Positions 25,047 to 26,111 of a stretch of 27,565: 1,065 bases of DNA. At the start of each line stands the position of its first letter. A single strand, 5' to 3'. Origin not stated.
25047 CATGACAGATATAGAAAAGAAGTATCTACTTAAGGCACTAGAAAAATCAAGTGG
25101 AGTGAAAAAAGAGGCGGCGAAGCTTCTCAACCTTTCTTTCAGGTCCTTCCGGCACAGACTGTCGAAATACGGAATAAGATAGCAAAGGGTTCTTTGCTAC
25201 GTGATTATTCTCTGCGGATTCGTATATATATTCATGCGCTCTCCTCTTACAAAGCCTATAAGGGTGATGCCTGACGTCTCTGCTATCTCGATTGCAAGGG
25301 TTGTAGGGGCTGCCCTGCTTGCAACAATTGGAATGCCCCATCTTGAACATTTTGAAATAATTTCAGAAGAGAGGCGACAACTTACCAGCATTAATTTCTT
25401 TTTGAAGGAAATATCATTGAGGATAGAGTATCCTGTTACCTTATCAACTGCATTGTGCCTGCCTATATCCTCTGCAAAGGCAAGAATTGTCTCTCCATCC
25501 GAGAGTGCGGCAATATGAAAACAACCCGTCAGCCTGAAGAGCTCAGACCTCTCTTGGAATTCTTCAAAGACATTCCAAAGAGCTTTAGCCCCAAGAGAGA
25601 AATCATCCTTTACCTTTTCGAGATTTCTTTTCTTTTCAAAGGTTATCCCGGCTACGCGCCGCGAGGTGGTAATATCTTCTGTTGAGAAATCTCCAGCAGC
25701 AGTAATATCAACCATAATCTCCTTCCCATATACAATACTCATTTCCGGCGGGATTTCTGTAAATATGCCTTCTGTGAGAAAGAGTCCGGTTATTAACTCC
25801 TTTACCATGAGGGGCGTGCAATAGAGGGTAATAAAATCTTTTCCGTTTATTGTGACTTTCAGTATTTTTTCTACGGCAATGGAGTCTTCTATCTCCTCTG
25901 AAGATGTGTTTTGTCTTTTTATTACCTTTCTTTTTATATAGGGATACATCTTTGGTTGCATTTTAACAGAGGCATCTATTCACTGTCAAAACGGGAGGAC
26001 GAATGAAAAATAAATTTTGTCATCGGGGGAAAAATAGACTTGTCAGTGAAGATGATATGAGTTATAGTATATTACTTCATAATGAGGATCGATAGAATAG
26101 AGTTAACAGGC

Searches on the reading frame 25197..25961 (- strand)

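Call 5: search_protein_families(library=pfam, proteins=[window:25197-25961:-])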
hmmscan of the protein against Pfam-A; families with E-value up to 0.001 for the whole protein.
window:25197-25961:- (254 aa): 1 family
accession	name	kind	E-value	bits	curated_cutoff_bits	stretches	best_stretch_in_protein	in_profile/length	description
PF02634.21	FdhD-NarQ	-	1.1e-61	209.1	27.2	1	30-252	2-236/237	FdhD/NarQ family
